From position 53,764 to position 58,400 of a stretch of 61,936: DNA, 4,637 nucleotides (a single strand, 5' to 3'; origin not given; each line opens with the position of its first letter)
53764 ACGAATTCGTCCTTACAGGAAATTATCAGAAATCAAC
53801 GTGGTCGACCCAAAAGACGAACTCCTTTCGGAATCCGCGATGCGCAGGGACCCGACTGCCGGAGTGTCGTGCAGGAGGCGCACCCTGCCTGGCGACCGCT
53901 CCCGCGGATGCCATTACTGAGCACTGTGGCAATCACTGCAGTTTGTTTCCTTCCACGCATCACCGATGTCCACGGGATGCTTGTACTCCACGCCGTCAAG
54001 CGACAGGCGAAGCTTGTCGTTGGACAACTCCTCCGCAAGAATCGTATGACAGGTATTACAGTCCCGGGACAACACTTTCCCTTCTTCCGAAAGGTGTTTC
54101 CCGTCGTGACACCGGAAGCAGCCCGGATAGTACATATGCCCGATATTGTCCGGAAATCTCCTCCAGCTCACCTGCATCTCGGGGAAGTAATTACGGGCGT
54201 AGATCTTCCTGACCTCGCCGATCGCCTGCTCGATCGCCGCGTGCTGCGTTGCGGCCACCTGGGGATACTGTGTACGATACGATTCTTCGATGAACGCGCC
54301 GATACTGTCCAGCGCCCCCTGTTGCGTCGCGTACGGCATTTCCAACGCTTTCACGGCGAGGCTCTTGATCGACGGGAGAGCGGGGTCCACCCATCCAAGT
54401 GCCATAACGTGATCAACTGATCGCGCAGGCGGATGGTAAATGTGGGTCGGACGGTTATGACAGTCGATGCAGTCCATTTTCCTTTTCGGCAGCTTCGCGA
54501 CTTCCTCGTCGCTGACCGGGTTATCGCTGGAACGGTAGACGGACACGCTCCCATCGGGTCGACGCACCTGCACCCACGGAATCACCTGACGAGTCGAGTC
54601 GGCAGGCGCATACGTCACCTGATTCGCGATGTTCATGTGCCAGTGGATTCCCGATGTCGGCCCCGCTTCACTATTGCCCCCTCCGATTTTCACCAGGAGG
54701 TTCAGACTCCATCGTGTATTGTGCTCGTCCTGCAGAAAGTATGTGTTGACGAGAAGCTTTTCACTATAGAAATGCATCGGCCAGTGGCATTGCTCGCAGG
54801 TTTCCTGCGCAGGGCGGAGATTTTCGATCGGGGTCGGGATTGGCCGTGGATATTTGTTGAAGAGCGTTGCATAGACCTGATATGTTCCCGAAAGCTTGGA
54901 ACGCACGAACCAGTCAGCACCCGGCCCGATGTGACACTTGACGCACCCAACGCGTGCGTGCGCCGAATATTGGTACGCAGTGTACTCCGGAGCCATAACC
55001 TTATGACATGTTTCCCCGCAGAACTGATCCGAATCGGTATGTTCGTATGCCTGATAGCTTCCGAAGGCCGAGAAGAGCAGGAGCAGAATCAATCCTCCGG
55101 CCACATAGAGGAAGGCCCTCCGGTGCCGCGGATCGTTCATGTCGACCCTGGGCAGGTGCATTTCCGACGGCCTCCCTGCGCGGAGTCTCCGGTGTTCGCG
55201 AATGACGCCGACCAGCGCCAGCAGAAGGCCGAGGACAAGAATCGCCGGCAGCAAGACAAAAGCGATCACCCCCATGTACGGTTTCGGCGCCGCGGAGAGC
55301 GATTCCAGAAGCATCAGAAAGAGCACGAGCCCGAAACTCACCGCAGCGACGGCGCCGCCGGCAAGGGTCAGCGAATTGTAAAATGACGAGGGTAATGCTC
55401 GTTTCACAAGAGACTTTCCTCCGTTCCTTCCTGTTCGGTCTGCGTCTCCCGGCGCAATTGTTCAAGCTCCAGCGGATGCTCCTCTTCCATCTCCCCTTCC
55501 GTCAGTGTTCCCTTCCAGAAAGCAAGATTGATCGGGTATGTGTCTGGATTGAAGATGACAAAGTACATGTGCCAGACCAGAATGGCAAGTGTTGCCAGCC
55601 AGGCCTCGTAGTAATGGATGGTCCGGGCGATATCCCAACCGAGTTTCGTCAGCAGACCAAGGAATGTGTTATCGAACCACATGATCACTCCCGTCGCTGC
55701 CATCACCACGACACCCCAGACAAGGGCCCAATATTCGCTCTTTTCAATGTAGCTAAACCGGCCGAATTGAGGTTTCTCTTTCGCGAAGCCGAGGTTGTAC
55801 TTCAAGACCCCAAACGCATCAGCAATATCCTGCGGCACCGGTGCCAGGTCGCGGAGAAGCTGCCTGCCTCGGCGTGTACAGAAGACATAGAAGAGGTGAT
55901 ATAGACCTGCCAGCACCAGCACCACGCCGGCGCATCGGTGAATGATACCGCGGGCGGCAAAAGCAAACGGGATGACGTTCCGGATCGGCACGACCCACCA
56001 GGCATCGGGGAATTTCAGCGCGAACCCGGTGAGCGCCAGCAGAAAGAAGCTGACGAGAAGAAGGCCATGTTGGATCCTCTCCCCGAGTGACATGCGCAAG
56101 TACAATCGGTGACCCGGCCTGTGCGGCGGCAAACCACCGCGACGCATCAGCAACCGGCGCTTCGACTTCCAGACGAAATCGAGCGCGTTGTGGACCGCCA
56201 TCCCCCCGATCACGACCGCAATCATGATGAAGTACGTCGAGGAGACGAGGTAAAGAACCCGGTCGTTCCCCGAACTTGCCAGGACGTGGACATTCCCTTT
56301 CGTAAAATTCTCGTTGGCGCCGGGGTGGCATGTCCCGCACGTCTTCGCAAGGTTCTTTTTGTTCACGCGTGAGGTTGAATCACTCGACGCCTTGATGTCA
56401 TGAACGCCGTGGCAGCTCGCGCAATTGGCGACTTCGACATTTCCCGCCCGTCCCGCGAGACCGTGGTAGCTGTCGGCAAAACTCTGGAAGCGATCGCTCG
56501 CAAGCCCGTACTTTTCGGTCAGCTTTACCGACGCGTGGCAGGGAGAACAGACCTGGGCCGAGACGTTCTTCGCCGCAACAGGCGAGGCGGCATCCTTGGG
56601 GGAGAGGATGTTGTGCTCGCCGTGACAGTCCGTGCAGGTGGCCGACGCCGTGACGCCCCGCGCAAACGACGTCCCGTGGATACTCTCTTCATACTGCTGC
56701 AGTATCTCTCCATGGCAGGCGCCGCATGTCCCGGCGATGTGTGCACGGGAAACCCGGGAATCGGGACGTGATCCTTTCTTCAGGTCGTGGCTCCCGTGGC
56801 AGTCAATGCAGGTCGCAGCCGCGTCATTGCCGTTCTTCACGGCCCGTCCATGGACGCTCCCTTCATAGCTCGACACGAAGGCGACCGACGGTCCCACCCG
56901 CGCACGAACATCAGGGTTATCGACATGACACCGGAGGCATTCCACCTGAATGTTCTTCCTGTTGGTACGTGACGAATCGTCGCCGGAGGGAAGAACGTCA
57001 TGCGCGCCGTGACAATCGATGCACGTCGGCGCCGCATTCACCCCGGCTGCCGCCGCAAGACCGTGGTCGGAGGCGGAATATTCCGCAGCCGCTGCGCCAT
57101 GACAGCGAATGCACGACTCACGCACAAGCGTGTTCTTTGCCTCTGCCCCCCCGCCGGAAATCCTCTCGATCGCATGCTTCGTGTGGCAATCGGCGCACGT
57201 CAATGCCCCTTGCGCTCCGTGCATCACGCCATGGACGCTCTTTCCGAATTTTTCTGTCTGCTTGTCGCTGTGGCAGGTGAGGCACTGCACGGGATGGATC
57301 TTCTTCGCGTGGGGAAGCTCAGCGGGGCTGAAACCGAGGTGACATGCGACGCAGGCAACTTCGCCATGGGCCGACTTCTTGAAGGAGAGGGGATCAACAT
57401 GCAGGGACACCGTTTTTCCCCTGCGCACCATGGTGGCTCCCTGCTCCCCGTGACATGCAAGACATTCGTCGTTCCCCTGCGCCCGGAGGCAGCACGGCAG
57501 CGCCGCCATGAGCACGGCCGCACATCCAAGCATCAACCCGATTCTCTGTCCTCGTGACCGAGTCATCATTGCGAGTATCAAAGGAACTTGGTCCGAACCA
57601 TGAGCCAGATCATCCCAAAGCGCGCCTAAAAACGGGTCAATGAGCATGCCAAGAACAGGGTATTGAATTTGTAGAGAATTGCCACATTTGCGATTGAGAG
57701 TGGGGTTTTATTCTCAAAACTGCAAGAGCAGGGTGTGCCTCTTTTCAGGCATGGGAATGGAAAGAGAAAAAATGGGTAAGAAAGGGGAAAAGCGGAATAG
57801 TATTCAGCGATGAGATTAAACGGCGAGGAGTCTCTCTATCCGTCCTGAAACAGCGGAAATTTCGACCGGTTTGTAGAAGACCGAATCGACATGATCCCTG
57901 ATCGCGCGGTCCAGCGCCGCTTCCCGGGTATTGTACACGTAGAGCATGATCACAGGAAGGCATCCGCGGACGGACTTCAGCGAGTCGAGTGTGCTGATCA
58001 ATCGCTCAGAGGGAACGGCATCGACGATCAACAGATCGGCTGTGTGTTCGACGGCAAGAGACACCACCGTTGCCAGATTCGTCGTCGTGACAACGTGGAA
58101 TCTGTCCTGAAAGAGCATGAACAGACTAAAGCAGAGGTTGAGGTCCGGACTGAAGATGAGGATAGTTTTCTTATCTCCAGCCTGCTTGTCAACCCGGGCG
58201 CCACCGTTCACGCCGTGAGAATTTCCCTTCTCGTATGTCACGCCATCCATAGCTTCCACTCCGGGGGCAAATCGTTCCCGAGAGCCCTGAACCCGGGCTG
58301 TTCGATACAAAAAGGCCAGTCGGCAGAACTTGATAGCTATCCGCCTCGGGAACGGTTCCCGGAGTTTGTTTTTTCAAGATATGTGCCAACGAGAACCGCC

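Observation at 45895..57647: One co-directional ~12-kb operon encodes a complete inner-membrane-to-outer-membrane multihaem electron conduit (58 haem motifs)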

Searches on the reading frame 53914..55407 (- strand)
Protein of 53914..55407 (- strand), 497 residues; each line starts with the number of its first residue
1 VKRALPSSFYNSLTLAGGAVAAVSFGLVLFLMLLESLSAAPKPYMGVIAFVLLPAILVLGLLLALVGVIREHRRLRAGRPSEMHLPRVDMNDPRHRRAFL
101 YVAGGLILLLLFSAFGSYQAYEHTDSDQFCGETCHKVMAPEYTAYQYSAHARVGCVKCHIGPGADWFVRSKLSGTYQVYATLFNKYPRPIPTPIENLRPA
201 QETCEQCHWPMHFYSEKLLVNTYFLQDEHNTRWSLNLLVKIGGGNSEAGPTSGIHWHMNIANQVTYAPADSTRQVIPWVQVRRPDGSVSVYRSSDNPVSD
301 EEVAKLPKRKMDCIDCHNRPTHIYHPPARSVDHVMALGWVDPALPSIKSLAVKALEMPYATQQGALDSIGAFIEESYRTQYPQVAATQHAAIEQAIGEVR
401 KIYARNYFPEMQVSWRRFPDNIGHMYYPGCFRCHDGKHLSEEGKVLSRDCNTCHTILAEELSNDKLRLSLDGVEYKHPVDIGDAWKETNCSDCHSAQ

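Call 4: search_protein_families(library=pfam, proteins=[window:53914-55407:-], max_evalue=0.01)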
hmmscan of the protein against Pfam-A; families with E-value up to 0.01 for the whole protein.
window:53914-55407:- (497 aa): 3 families
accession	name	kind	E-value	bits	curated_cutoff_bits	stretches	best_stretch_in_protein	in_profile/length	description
PF03264.19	Cytochrom_NNT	-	2.7e-11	43.9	24.1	1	102-186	12-99/174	NapC/NirT cytochrome c family, N-terminal region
PF14522.11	Cytochrome_C7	-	1.1e-06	28.7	24.8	1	416-455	43-67/67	Cytochrome c7 and related cytochrome c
PF14537.11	Cytochrom_c3_2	-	1.9e-06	28.6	25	1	429-495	8-65/79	Cytochrome c3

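Call 5: search_protein_families(library=ncbifam, proteins=[window:53914-55407:-], max_evalue=0.01)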
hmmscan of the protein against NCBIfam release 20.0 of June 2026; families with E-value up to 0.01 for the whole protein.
window:53914-55407:- (497 aa): 6 families
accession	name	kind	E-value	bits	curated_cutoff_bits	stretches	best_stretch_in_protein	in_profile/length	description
TIGR03153.1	cytochr_NrfH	equivalog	2.7e-14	53.4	134.2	1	103-211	3-112/138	cytochrome c nitrite reductase small subunit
NF011606.0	PRK15032.1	equivalog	0.00051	19.3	455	1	116-185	34-107/390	pentaheme c-type cytochrome TorC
TIGR02162.1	torC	equivalog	0.00081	18.7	478.2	1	102-186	21-108/387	pentaheme c-type cytochrome TorC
NF047727.1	4hemeCytCCctA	equivalog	0.0016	18.6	180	1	424-495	34-105/109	tetraheme c-type cytochrome CctA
TIGR03508.1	decahem_SO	subfamily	0.0054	16.2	192.2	0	199-319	32-152/258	DmsE family decaheme c-type cytochrome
TIGR02161.1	napC_nirT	subfamily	0.0098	15.8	310.6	0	108-184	28-107/185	periplasmic nitrate (or nitrite) reductase c-type cytochrome, NapC/NirT family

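Call 83: search_solved_structures(query=window:53914-55407:-, max_evalue=0.01)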
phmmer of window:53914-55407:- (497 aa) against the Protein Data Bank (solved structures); distinct sequences matched with E-value up to 0.01: 1.
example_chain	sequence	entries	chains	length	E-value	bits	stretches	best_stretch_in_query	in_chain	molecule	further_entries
2j7a_C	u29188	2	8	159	0.00079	21.3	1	102-209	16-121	CYTOCHROME C QUINOL DEHYDROGENASE NRFH | NAPC/NIRT CYTOCHROME C FAMILY PROTEIN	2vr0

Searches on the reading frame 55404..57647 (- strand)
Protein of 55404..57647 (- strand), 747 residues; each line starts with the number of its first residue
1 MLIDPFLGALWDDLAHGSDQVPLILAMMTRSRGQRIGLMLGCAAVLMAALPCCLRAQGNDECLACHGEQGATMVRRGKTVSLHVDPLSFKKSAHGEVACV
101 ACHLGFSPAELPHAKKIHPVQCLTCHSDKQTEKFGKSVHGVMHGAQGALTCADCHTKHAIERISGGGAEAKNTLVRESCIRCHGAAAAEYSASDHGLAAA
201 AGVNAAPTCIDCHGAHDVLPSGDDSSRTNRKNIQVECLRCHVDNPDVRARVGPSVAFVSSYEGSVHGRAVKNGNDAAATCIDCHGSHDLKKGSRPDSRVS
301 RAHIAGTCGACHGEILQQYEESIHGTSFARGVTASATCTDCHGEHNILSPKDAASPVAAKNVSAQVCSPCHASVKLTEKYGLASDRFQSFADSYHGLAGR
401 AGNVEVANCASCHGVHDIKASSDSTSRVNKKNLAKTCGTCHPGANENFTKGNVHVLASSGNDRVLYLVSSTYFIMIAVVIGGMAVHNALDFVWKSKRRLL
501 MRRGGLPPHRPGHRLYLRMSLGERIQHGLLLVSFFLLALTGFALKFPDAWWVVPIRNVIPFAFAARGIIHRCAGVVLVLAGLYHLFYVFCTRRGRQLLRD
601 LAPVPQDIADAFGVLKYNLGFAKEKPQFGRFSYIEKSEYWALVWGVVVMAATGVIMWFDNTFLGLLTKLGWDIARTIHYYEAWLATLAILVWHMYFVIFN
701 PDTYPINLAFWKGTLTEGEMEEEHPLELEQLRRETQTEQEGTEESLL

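Call 4: search_protein_families(library=pfam, proteins=[window:55404-57647:-], max_evalue=0.01)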
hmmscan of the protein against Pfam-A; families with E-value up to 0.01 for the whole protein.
window:55404-57647:- (747 aa): 6 families
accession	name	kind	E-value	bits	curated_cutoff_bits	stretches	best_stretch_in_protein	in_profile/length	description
PF14522.11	Cytochrome_C7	-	3.7e-17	62.3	24.8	4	143-213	8-66/67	Cytochrome c7 and related cytochrome c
PF14537.11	Cytochrom_c3_2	-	1.5e-16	61.1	25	2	276-371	5-78/79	Cytochrome c3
PF01292.26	Ni_hydr_CYTB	-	1.8e-14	54.3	30.1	1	518-700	1-165/179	Prokaryotic cytochrome b561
PF02085.21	Cytochrom_CIII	-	1.8e-10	41.5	22.9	1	82-161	16-88/101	Class III cytochrome C family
PF22678.1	Cytochrom_c_NrfB-like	-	2.9e-07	31.3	27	0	237-312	1-65/89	Cytochrome c-type protein NrfB-like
PF09699.15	Paired_CXXCH_1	-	3.6e-07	30.2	20.6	0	334-374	5-39/41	Doubled CXXCH motif (Paired_CXXCH_1)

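Call 5: search_protein_families(library=ncbifam, proteins=[window:55404-57647:-], max_evalue=0.01)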
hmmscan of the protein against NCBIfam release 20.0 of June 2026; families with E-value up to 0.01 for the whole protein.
window:55404-57647:- (747 aa): 14 families
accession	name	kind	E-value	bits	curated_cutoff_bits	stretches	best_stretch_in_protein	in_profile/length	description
TIGR03508.1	decahem_SO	subfamily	2.5e-17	63.2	192.2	2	58-184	69-175/258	DmsE family decaheme c-type cytochrome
TIGR01583.1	formate-DH-gamm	equivalog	1.3e-13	51.4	115.85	1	518-699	4-171/204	formate dehydrogenase subunit gamma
NF008659.0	PRK11659.1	equivalog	4.1e-11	42.9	184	2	192-348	32-173/188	cytochrome c nitrite reductase pentaheme subunit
NF041028.1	decahem_GSU2203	exception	1.6e-09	37.5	325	2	89-185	116-209/317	GSU2203 family decaheme c-type cytochrome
TIGR03146.1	cyt_nit_nrfB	equivalog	3e-09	37.3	166.6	1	208-345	13-144/145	cytochrome c nitrite reductase pentaheme subunit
NF007924.0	PRK10639.1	equivalog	4e-09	36.5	341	1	517-739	8-210/211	formate dehydrogenase cytochrome b556 subunit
NF045713.1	CxxCH_16_HmcA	equivalog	1.3e-08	34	400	2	58-135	197-261/541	sulfate respiration complex hexadecaheme cytochrome HmcA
TIGR02125.1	CytB-hydogenase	equivalog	1.4e-08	34.5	121.5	1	523-701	7-192/212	Ni/Fe-hydrogenase, b-type cytochrome subunit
NF007558.0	PRK10179.1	equivalog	5.9e-08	32.6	339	1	515-698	6-174/217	formate dehydrogenase-N subunit gamma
TIGR02161.1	napC_nirT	subfamily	7.5e-06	26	310.6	1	307-446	47-179/185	periplasmic nitrate (or nitrite) reductase c-type cytochrome, NapC/NirT family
TIGR03153.1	cytochr_NrfH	equivalog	0.00011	22.3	134.2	0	98-214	30-134/138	cytochrome c nitrite reductase small subunit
NF007906.0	PRK10617.1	equivalog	0.00013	21.8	349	1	305-445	54-187/200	cytochrome c-type protein NapC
NF041198.1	UshA_like_PCGU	equivalog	0.00038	19.2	275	1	146-245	406-512/519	UshA-like (seleno)protein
NF040886.1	cyt_C_like_Sec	equivalog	0.0033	16.1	250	1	306-373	46-113/423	multiheme c-type cytochrome (seleno)protein ExtKL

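Call 58: search_solved_structures(query=window:55404-57533:-, max_evalue=0.01, show_alignments=2)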
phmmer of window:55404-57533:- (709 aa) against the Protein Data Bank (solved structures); distinct sequences matched with E-value up to 0.01: 2.
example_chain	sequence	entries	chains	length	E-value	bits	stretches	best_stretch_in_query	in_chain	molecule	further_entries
1kqf_C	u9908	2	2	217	0.00041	21.8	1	477-620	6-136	FORMATE DEHYDROGENASE, NITRATE-INDUCIBLE, CYTOCHROME B556(FDN) SUBUNIT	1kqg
28pb_A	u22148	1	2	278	0.0029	19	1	22-177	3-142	Cytochrome c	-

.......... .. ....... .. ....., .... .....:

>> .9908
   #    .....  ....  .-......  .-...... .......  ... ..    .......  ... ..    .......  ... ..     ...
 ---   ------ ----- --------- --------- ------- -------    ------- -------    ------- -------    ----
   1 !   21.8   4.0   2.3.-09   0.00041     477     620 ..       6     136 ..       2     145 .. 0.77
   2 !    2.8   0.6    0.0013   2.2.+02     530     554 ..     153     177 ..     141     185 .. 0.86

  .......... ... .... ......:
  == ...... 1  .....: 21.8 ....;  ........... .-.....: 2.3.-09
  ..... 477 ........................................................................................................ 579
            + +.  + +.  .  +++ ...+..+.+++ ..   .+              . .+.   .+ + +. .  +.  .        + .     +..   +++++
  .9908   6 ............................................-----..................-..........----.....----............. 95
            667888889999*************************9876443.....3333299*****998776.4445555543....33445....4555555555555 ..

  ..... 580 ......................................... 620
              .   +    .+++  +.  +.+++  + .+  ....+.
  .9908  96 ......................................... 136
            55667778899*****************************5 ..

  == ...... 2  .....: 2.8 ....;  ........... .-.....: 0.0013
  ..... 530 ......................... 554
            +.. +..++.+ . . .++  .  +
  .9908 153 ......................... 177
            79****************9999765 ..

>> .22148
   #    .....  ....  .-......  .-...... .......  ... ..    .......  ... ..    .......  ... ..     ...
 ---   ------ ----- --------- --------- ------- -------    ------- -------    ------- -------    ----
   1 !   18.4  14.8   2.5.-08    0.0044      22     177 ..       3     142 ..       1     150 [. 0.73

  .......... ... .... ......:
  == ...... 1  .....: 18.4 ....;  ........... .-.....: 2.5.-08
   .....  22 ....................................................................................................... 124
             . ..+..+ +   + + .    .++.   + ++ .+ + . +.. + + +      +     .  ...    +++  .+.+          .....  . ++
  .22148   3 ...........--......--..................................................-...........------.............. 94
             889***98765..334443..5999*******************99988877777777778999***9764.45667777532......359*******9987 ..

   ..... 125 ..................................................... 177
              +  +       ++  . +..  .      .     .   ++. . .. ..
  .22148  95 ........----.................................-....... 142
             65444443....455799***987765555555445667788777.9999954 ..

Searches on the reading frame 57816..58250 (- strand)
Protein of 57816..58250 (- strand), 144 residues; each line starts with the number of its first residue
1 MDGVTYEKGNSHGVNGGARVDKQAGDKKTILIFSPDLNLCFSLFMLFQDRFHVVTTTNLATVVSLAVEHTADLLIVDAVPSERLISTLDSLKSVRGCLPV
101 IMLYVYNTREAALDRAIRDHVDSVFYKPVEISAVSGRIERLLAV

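Call 49: search_protein_families(library=pfam, proteins=[window:57816-58250:-], max_evalue=1)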
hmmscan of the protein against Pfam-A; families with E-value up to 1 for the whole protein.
window:57816-58250:- (144 aa): 1 family
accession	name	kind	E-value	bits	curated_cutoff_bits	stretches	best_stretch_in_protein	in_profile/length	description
PF00072.30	Response_reg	-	0.0025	18.4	30.2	1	46-134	18-106/111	Response regulator receiver domain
